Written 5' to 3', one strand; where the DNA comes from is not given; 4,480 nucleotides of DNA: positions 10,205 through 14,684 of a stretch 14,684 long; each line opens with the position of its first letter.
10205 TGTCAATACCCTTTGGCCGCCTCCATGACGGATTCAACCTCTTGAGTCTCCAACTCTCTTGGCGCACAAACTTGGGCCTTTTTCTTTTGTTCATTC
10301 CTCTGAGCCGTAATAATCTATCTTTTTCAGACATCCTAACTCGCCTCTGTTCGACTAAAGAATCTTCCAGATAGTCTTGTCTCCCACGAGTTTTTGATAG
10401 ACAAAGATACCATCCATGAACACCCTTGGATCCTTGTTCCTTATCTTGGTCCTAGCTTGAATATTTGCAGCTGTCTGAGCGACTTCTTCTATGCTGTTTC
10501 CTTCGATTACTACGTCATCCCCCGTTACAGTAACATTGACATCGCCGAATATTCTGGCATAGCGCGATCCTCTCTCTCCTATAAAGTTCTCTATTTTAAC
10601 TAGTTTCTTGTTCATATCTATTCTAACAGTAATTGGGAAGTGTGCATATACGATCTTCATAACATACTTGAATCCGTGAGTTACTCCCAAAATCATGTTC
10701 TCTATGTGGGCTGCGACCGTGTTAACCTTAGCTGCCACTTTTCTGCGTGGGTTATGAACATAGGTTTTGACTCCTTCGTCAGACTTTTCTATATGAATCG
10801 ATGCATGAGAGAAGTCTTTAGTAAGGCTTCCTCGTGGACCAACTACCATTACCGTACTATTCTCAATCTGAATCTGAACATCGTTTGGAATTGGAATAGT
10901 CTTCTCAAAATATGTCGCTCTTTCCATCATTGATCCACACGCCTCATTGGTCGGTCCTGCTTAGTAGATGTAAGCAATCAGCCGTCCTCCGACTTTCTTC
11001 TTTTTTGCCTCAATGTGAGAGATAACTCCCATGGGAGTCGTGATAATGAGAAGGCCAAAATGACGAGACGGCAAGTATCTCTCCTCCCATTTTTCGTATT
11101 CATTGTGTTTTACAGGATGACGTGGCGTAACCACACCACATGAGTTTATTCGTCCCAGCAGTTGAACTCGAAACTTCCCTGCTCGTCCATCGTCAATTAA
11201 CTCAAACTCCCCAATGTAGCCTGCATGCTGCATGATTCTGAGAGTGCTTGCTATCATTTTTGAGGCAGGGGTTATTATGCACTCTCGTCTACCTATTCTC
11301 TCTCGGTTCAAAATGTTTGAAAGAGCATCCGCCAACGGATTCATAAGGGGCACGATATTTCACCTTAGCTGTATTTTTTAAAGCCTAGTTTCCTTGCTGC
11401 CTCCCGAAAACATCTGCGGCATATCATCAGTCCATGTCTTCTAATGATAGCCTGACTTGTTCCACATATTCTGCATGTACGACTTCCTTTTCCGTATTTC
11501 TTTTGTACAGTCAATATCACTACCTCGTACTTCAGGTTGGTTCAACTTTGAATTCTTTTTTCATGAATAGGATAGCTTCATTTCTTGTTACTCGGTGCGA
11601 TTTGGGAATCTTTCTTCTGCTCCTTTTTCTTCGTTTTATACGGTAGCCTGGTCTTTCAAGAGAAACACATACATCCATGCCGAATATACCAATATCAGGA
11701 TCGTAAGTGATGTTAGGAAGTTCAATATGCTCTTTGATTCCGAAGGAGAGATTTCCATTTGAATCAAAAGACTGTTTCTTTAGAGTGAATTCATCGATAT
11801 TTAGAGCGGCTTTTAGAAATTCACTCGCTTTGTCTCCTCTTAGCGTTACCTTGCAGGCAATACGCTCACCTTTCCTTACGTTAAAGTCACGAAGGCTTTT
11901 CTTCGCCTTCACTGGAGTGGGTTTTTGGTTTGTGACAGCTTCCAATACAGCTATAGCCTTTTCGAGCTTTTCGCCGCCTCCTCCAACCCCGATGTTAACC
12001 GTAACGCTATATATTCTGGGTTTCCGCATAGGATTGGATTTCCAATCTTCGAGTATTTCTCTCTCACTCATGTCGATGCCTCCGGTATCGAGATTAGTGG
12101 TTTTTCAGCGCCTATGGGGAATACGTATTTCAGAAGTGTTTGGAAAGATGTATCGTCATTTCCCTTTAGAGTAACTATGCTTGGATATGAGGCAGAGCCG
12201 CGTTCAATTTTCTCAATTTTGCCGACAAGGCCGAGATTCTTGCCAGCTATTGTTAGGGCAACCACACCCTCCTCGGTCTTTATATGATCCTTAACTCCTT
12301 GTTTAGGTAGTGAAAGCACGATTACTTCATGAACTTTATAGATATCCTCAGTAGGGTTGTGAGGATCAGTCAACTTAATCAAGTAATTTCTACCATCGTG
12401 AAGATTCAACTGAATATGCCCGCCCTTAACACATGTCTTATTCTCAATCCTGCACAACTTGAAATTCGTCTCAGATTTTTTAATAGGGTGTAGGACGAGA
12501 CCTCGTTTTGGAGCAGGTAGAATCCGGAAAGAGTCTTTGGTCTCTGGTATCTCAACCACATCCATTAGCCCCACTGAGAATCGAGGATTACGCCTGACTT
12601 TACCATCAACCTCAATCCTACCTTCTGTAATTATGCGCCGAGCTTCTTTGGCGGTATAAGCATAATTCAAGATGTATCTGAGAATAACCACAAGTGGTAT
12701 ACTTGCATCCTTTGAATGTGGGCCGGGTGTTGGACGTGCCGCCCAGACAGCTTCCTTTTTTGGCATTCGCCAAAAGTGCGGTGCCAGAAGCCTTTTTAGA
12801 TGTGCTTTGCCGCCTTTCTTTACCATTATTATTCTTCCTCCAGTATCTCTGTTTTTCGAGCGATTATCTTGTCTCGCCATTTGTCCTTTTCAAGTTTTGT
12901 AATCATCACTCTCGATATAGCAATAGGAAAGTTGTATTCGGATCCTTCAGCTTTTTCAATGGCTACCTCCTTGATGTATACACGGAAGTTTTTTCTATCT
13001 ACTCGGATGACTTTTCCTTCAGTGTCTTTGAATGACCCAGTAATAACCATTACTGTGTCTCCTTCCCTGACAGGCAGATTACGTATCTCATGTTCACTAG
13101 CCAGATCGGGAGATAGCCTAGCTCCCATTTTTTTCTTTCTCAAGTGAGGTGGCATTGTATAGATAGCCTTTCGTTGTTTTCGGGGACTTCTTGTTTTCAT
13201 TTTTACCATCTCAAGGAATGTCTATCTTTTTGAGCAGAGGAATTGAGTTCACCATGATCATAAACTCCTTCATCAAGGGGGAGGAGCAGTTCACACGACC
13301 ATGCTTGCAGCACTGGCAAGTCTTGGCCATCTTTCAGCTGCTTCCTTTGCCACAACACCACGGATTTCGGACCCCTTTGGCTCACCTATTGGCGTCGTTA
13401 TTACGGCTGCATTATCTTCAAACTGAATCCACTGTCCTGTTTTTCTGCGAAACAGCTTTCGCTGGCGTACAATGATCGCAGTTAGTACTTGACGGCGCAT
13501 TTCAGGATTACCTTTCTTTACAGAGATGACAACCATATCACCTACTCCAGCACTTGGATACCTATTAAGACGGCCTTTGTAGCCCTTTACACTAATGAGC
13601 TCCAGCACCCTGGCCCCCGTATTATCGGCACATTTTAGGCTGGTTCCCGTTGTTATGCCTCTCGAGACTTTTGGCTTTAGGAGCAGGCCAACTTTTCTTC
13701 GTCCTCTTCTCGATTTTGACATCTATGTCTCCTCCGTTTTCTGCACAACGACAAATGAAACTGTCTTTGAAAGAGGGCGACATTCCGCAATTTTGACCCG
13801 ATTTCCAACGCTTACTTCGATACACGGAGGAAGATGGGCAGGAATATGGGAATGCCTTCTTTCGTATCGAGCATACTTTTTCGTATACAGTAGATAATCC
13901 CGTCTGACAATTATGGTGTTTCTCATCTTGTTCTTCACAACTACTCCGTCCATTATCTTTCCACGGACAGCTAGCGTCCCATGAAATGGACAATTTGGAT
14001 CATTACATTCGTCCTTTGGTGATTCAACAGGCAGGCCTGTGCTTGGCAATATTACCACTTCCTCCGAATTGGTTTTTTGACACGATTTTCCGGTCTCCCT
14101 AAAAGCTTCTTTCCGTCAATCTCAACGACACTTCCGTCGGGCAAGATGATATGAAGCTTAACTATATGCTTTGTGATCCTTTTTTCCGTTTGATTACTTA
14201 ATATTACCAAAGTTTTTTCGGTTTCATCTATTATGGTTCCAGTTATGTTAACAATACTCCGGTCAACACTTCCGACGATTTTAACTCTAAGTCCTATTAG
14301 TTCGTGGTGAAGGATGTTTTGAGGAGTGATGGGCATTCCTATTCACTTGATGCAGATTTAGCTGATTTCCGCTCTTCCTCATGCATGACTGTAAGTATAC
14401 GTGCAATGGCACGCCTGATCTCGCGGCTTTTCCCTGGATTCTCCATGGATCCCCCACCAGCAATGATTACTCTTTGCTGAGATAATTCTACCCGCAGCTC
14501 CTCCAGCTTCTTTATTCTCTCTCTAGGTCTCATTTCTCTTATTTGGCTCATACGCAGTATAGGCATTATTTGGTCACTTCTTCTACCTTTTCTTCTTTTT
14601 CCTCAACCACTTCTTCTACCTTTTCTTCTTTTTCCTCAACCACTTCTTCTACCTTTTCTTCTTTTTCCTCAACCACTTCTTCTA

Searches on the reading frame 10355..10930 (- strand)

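Call 5: search_protein_families(library=pfam, proteins=[window:10355-10930:-])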
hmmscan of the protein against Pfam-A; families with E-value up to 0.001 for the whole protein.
window:10355-10930:- (191 aa): 1 family
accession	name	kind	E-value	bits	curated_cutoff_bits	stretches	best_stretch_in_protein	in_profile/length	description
PF00347.28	Ribosomal_L6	-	7e-25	88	27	2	98-174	1-80/80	Ribosomal protein L6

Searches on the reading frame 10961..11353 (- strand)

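Call 5: search_protein_families(library=pfam, proteins=[window:10961-11353:-])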
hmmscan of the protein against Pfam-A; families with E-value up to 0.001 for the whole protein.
window:10961-11353:- (130 aa): 1 family
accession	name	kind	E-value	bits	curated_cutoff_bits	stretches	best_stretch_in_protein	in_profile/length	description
PF00410.24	Ribosomal_S8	-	1.1e-22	80.8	24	1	5-130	1-126/126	Ribosomal protein S8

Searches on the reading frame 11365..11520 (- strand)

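Call 7: search_protein_families(library=ncbifam, proteins=[window:11365-11520:-], max_evalue=0.01)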
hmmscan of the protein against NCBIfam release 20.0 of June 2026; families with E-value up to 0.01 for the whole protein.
window:11365-11520:- (51 aa): 2 families
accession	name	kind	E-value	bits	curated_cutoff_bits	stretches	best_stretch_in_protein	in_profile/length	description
NF004424.0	PRK05766.1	equivalog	2.2e-22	78.6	54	1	6-51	9-54/54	30S ribosomal protein S14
NF005974.0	PRK08061.1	equivalog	1.5e-05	25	77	1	12-44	20-50/61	type Z 30S ribosomal protein S14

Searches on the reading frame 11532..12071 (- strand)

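Call 5: search_protein_families(library=pfam, proteins=[window:11532-12071:-])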
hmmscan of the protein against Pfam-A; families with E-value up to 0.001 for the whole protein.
window:11532-12071:- (179 aa): 2 families
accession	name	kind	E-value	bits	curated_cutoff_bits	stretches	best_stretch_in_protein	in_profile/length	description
PF00673.26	Ribosomal_L5_C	-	5.7e-24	84.5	27.8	1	71-157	2-82/94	ribosomal L5P family C-terminus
PF00281.24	Ribosomal_L5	-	9.8e-19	67.8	34.9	1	13-66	1-57/57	Ribosomal protein L5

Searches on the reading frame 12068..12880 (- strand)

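Call 5: search_protein_families(library=pfam, proteins=[window:12068-12880:-])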
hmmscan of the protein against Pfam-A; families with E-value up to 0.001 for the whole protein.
window:12068-12880:- (270 aa): 4 families
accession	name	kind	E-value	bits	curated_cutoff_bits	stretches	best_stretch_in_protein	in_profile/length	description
PF00900.26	Ribosomal_S4e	-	2.5e-25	88.5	25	1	114-194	1-73/75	Ribosomal family S4e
PF08071.17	RS4NT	-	3.4e-14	53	27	1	22-58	1-37/37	RS4NT (NUC023) domain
PF01479.30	S4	-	1.3e-09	38.1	22.8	1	62-109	2-48/48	S4 domain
PF16121.10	40S_S4_C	-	0.00092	19.2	27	0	243-267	4-29/48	40S ribosomal protein S4 C-terminus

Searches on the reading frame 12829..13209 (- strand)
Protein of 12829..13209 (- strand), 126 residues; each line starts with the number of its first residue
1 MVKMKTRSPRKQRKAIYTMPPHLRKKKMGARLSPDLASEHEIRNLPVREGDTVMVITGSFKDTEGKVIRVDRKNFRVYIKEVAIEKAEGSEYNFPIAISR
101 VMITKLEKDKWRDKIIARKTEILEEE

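Call 5: search_protein_families(library=pfam, proteins=[window:12829-13209:-])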
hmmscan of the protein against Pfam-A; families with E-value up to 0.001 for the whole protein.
window:12829-13209:- (126 aa): 3 families
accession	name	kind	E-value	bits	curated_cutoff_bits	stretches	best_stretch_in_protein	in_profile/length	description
PF16906.11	Ribosomal_L26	-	1.6e-26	93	28.8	1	6-119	1-82/82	Ribosomal proteins L26 eukaryotic, L24P archaeal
PF00467.35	KOW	-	5.4e-09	36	22.3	1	49-80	1-32/32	KOW motif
PF23284.2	KOW2_Spt5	-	0.00079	19.6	28.9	0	50-80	2-30/50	Transcription elongation factor SPT5, second KOW domain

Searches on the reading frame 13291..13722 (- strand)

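Call 5: search_protein_families(library=pfam, proteins=[window:13291-13722:-])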
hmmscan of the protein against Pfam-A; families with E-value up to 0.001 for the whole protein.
window:13291-13722:- (143 aa): 1 family
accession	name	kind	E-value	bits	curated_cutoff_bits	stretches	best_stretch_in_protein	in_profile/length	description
PF00238.24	Ribosomal_L14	-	1.8e-39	134.9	23.6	1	23-143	2-122/122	Ribosomal protein L14p/L23e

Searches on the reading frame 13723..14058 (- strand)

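Call 5: search_protein_families(library=pfam, proteins=[window:13723-14058:-])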
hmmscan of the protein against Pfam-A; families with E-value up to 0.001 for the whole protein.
window:13723-14058:- (111 aa): 1 family
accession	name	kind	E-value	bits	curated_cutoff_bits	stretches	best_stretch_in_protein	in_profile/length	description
PF00366.26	Ribosomal_S17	-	4.3e-27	94.5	25.9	1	38-106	1-68/68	Ribosomal protein S17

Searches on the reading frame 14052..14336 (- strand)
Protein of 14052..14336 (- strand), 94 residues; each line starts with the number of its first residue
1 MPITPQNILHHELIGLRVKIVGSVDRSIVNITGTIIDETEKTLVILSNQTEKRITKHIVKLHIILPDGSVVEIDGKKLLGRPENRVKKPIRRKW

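Call 5: search_protein_families(library=pfam, proteins=[window:14052-14336:-])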
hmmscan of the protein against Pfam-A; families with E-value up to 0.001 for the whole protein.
window:14052-14336:- (94 aa): 1 family
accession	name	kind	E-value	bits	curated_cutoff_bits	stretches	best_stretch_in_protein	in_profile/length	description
PF01868.21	RNase_P-MRP_p29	-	6.7e-21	74.5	27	1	6-88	1-84/84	Ribonuclease P/MRP, subunit p29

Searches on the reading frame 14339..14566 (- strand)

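Call 5: search_protein_families(library=pfam, proteins=[window:14339-14566:-])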
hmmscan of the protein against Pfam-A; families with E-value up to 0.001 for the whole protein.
window:14339-14566:- (75 aa): 1 family
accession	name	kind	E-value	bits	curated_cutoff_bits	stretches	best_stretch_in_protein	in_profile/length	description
PF00831.28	Ribosomal_L29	-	3.1e-15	56.3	24.5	1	7-63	1-56/57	Ribosomal L29 protein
